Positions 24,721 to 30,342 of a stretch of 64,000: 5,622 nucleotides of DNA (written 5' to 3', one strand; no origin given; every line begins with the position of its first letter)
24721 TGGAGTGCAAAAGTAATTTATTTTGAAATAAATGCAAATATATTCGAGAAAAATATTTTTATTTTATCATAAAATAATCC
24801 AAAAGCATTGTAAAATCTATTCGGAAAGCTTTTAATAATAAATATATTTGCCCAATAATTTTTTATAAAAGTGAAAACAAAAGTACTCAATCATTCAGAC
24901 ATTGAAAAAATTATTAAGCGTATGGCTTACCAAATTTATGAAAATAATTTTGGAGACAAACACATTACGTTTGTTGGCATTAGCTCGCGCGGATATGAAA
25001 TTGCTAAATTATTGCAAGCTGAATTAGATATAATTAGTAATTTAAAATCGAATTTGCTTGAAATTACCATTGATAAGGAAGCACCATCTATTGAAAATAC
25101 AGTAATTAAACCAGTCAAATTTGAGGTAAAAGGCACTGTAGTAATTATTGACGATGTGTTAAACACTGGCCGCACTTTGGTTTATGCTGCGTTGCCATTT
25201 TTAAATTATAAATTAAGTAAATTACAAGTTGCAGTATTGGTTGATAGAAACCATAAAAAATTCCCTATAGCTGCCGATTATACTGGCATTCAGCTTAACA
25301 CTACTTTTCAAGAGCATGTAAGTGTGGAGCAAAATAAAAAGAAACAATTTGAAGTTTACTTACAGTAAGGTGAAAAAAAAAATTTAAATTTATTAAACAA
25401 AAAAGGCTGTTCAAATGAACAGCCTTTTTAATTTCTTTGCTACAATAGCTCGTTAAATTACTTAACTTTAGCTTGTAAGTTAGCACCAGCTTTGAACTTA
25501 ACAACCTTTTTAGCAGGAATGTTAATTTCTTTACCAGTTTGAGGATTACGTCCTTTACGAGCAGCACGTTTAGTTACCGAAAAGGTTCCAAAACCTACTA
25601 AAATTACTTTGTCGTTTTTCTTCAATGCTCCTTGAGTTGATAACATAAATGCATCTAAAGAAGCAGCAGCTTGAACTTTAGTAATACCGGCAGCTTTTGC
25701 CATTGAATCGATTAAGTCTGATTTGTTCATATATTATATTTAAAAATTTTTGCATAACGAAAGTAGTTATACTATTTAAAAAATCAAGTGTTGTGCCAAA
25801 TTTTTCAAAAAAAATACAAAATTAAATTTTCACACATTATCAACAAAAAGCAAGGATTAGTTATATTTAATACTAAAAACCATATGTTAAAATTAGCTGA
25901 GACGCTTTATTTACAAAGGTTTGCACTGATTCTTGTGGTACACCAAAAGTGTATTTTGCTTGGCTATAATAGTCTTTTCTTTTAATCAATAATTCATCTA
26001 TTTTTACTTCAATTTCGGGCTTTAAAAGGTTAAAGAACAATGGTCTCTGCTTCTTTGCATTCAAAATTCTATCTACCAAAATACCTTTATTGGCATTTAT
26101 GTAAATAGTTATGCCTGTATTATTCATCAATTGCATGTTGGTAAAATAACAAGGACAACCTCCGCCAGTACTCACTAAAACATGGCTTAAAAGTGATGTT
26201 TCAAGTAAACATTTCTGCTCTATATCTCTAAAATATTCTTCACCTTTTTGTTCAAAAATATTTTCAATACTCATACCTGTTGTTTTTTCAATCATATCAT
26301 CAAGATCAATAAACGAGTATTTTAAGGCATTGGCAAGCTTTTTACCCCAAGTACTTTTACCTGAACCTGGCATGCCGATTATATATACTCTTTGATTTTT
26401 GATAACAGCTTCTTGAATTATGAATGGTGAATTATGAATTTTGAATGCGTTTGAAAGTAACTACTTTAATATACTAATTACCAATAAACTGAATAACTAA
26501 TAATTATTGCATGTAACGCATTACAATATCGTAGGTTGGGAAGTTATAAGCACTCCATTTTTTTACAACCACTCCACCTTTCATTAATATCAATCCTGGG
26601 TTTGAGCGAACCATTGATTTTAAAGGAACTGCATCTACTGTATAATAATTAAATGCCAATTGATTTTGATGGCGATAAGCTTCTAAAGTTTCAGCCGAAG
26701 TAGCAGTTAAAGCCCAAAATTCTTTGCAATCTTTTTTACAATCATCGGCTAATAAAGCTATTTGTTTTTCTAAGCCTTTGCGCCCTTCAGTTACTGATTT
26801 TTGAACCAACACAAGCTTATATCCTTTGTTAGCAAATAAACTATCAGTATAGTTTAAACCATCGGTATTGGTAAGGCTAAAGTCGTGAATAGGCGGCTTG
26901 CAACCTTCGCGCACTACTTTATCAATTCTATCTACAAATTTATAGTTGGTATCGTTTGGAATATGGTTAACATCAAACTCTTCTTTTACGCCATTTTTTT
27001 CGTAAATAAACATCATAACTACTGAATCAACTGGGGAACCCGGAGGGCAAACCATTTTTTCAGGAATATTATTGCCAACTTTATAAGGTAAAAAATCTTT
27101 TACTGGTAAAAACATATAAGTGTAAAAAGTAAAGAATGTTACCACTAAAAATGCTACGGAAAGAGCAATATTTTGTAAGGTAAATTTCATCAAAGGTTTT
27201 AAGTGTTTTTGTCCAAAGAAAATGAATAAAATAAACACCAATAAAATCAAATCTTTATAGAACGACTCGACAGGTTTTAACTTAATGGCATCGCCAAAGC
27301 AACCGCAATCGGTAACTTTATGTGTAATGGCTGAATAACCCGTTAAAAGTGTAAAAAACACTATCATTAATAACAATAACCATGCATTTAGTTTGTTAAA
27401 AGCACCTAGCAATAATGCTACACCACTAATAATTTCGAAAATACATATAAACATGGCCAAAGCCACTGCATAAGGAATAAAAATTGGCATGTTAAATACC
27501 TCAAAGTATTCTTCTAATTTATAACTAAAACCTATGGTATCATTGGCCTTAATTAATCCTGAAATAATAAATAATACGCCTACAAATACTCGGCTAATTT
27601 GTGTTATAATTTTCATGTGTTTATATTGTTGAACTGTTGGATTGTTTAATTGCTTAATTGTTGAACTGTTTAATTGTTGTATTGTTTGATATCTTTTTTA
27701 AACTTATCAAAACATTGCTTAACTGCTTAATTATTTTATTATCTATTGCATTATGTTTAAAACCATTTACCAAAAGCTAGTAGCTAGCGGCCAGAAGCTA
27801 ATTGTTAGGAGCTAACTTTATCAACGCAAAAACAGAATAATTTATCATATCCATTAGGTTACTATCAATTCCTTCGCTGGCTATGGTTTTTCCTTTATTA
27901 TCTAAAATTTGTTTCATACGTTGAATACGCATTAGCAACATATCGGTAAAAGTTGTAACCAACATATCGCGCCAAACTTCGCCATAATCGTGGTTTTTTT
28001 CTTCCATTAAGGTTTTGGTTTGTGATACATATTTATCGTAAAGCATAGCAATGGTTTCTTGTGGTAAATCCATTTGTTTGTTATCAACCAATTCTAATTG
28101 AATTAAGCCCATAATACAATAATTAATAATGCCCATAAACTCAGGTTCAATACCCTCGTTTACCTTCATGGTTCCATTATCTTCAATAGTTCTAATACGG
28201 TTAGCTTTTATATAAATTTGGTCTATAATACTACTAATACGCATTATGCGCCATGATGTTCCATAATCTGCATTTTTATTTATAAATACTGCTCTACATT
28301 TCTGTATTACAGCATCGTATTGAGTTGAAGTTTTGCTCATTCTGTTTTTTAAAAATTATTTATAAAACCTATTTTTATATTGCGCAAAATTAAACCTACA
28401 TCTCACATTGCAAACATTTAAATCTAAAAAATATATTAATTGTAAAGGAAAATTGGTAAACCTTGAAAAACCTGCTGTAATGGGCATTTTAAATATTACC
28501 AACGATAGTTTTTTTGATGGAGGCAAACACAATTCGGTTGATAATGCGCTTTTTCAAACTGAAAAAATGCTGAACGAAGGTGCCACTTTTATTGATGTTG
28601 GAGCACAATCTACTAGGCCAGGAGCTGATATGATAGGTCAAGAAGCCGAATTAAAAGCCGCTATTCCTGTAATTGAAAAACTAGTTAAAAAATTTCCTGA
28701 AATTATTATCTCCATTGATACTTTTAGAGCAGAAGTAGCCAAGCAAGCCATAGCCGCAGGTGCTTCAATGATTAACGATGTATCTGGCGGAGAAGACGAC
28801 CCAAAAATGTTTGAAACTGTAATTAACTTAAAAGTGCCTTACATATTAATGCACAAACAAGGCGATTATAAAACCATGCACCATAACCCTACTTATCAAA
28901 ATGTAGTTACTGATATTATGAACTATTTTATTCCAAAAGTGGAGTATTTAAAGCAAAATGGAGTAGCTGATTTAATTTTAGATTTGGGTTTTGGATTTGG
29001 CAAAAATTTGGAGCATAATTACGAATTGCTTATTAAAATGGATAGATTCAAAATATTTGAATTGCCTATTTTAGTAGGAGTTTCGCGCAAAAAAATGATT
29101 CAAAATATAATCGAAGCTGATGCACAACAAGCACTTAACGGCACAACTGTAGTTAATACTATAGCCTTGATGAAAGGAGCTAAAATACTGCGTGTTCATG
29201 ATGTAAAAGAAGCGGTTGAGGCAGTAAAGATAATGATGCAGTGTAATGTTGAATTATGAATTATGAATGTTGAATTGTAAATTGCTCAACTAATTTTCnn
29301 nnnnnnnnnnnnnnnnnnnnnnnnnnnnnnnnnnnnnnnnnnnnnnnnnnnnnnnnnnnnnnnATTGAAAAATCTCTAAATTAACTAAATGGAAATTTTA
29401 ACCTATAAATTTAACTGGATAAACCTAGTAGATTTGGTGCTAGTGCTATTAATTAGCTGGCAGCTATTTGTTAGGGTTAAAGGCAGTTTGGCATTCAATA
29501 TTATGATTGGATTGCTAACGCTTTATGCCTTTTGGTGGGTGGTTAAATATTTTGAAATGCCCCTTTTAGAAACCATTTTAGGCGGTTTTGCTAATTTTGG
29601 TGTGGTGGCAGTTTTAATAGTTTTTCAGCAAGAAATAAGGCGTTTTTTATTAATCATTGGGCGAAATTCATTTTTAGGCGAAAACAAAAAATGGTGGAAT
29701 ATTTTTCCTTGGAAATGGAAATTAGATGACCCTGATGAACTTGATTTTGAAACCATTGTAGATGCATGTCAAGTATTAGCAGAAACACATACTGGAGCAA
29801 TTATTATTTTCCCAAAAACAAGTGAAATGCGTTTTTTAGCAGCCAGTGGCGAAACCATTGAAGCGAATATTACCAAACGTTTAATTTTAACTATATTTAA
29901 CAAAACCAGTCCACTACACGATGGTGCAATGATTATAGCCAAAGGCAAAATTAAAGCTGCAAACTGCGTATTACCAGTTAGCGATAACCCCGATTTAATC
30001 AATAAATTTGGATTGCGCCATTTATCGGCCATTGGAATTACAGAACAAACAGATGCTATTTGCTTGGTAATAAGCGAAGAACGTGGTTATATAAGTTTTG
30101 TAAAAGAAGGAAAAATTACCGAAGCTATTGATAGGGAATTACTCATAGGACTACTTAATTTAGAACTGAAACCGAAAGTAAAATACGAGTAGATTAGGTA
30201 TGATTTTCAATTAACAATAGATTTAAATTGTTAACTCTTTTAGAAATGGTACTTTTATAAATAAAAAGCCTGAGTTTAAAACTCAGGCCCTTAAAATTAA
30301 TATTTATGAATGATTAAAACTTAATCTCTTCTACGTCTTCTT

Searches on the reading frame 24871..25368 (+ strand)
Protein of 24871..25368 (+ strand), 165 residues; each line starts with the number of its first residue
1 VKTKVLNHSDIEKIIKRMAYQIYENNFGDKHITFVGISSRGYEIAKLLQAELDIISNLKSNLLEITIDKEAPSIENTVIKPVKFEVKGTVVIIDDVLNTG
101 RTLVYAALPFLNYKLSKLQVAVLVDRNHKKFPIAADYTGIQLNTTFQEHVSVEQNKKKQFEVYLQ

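Call 60: search_protein_families(library=pfam, proteins=[window:24871-25368:+], max_evalue=0.001)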
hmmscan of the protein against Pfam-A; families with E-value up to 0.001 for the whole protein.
window:24871-25368:+ (165 aa): 1 family
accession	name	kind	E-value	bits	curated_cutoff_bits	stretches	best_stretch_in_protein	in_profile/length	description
PF00156.33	Pribosyltran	-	4.3e-20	72.1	26.3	1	4-152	4-153/158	Phosphoribosyl transferase domain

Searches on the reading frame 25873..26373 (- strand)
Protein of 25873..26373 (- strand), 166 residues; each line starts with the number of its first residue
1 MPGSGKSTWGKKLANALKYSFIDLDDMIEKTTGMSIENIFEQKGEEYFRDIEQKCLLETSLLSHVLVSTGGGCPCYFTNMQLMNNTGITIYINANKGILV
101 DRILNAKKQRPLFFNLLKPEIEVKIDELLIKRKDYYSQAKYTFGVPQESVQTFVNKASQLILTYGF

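Call 60: search_protein_families(library=pfam, proteins=[window:25873-26373:-], max_evalue=0.001)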
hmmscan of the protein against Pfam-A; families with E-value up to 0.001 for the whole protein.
window:25873-26373:- (166 aa): 3 families
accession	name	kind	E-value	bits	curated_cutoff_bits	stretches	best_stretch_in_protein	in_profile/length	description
PF01202.28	SKI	-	1.1e-38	133.4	22.1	1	2-155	1-152/159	Shikimate kinase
PF13671.12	AAA_33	-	9.2e-06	26.5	27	1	1-34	7-40/143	AAA domain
PF13238.12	AAA_18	-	6.1e-05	23.9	29.4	1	1-109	6-114/128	AAA domain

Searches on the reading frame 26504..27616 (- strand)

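Call 60: search_protein_families(library=pfam, proteins=[window:26504-27616:-], max_evalue=0.001)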
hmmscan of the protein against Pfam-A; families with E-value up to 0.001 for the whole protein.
window:26504-27616:- (370 aa): 2 families
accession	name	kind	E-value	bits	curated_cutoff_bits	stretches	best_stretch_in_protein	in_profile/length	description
PF07291.16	MauE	-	1.3e-20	74.4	27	1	1-134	1-127/128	Methylamine utilisation protein MauE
PF07681.17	DoxX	-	9.2e-09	36.3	23.6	1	7-91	4-82/85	DoxX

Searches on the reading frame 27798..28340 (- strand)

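Call 60: search_protein_families(library=pfam, proteins=[window:27798-28340:-], max_evalue=0.001)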
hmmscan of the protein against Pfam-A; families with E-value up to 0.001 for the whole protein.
window:27798-28340:- (180 aa): 1 family
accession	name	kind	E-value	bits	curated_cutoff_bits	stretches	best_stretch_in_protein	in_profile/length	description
PF07659.16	DUF1599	-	7.1e-57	190.1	25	2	22-82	1-61/61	Nucleotide modification associated domain 1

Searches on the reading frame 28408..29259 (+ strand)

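Call 60: search_protein_families(library=pfam, proteins=[window:28408-29259:+], max_evalue=0.001)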
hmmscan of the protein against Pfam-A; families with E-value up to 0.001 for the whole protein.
window:28408-29259:+ (283 aa): 1 family
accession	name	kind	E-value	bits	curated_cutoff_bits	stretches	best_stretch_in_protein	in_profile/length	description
PF00809.28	Pterin_bind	-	3.9e-77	259.6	25.5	1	25-264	1-244/244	Pterin binding enzyme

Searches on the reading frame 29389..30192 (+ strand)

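Call 60: search_protein_families(library=pfam, proteins=[window:29389-30192:+], max_evalue=0.001)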
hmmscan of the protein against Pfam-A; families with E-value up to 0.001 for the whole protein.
window:29389-30192:+ (267 aa): 2 families
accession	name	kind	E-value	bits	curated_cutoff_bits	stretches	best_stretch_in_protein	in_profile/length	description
PF02457.21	DAC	-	1.9e-38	131.2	27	1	125-242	2-118/119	DisA bacterial checkpoint controller nucleotide-binding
PF19293.4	CdaA_N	-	1.7e-10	41.4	23.8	1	7-83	4-81/81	CdaA N-terminal transmembrane domain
